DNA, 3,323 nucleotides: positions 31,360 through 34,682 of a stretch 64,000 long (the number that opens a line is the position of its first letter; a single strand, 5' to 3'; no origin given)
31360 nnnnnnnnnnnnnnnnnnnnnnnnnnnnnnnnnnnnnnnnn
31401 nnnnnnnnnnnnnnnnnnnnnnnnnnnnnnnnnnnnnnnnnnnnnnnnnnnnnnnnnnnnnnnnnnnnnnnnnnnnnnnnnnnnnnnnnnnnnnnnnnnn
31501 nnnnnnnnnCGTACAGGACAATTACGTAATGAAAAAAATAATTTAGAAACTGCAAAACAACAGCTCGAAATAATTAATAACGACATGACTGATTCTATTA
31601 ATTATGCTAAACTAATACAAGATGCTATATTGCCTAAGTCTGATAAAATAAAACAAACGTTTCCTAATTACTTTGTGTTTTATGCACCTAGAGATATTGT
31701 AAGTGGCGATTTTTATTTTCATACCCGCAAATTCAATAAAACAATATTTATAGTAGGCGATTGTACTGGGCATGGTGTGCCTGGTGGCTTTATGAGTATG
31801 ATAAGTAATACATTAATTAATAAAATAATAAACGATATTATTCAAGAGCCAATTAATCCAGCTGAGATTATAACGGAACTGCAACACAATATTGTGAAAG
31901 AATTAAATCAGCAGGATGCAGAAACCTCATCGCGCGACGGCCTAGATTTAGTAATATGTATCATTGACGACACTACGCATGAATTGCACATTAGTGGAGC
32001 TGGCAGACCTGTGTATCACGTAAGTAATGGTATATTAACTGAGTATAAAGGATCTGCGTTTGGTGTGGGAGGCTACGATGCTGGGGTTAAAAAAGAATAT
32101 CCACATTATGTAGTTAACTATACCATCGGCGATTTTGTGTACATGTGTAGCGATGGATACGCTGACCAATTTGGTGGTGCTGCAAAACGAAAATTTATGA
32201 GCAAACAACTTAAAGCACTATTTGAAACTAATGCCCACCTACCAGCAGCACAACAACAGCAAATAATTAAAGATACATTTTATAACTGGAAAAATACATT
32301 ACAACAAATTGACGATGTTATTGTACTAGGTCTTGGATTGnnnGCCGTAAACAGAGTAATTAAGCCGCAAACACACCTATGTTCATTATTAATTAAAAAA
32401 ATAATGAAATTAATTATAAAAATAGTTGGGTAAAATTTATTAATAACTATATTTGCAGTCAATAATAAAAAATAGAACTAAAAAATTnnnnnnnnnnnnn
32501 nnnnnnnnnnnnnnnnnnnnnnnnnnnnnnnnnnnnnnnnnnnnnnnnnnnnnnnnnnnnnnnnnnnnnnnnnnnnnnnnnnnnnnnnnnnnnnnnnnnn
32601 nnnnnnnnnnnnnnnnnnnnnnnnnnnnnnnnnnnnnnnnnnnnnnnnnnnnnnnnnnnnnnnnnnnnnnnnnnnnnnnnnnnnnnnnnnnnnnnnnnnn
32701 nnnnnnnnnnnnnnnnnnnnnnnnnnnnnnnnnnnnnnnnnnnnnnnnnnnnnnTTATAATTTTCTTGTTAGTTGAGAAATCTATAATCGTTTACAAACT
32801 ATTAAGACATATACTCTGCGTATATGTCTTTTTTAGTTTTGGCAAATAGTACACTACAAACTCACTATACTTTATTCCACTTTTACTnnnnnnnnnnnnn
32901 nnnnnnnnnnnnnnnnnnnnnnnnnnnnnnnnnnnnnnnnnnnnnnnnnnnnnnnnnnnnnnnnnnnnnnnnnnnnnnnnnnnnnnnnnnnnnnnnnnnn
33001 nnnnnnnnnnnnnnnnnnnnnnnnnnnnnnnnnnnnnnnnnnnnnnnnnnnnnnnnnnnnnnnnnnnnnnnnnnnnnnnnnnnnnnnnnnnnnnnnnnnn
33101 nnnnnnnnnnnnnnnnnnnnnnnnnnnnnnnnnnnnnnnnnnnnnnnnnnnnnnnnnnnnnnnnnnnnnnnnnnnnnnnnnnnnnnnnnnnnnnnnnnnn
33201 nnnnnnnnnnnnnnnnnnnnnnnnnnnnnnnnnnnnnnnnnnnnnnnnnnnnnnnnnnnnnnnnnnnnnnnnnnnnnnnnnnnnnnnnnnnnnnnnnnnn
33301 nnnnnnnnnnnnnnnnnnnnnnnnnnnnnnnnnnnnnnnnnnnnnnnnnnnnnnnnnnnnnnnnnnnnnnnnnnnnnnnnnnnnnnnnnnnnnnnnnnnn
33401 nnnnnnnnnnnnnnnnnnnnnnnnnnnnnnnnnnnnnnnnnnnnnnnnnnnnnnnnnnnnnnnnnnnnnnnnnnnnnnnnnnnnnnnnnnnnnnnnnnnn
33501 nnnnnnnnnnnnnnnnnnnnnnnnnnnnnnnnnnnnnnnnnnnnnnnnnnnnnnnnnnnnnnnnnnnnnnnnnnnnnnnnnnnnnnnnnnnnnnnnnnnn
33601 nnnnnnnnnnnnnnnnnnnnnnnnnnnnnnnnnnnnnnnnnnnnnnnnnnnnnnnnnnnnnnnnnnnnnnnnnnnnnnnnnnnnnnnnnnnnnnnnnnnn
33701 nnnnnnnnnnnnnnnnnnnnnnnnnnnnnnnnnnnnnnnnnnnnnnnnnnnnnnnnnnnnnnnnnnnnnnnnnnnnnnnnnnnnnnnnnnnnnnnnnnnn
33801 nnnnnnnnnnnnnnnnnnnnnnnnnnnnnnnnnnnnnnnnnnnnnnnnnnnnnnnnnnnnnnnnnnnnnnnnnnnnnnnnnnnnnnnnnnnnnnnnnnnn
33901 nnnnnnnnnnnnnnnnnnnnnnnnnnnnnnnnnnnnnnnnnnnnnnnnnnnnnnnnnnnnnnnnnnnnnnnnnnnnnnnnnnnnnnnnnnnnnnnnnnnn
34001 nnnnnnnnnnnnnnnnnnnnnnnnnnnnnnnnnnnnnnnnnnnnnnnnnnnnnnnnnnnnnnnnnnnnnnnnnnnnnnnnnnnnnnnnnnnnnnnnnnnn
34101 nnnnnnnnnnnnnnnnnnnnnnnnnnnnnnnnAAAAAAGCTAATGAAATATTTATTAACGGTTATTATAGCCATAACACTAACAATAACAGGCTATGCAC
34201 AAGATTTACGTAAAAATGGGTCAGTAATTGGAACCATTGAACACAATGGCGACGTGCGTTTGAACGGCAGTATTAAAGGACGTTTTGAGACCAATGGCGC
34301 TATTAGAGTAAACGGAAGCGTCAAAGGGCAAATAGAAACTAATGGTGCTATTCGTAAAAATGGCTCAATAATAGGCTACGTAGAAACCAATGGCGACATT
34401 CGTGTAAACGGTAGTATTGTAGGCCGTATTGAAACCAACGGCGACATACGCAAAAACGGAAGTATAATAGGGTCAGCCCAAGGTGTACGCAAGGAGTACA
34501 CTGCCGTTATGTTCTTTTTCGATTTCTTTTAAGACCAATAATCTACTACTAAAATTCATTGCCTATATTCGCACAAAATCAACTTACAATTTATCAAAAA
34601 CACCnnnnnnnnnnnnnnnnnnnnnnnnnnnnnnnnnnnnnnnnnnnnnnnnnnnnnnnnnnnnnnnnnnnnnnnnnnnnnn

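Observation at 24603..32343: Candidate uncharacterised phospho-signalling module: SiaC-like DUF1987 and a bacilliredoxin, followed by an operon pairing a cytoplasmic hybrid HK with a periplasmic-propeller PP2C phosphatase and two secreted proteins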

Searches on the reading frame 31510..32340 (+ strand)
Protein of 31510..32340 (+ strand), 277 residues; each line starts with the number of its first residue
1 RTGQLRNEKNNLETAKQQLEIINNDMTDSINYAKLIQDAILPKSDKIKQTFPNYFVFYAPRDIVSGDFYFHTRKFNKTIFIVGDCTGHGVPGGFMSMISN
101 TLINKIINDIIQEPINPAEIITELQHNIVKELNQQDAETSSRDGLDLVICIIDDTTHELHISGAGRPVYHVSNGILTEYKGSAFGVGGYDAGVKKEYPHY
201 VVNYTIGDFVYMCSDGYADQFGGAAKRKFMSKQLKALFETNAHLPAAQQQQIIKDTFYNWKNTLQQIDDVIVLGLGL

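Call 58: search_solved_structures(query=window:31510-32340:+, max_evalue=0.001, show_alignments=2)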
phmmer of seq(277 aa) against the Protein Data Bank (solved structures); distinct sequences matched with E-value up to 0.001: 1.
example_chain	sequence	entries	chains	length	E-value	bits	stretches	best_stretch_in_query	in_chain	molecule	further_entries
6k4e_A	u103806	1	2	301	8.9e-29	103.6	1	9-274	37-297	Putative serine phosphatase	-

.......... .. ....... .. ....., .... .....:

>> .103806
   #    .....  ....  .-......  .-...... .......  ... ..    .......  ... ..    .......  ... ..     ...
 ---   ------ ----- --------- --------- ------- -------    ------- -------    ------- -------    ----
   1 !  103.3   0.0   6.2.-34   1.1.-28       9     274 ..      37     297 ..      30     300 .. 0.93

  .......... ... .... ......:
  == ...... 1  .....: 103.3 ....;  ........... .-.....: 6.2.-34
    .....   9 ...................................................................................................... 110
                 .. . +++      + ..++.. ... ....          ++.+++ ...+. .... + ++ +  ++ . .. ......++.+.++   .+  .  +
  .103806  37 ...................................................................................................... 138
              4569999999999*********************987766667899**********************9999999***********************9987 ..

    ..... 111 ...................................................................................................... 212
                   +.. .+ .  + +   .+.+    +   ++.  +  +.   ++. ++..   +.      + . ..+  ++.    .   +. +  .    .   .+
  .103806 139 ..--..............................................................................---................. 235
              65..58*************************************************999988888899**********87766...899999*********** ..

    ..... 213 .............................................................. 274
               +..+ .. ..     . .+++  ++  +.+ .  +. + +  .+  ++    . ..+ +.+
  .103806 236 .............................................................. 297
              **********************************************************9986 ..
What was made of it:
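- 31519..32340 (+): Cytoplasmic linker helix plus SiaA-type PP2C domain (residues 777-1050), with motifs SGDFY838, DCTGHG857, SDGYADQ987 and DDVIVLG1041. The only PDB hit at E<=0.001 is 6k4e_A, E=9e-29 (call 58).
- On SiaABCD system: The only PDB hit is SiaA, 6K4E, E=9e-29 (call 58).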

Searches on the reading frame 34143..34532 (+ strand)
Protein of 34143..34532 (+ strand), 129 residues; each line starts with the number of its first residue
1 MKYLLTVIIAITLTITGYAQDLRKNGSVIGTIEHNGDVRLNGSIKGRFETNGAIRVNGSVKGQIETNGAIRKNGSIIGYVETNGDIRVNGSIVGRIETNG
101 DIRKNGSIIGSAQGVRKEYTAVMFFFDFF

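Call 19: search_protein_families(library=pfam, proteins=[window:34143-34532:+], max_evalue=0.001)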
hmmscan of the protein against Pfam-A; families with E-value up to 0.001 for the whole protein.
window:34143-34532:+ (129 aa): 2 families
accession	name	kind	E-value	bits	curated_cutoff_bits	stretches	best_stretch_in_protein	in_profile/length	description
PF04519.19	Bactofilin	-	1.6e-10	41.6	27.9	2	43-111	8-79/98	Polymer-forming cytoskeletal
PF21785.3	Bflower_2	-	7.6e-06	26.2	38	1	24-126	7-110/112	5-fold beta-flower protein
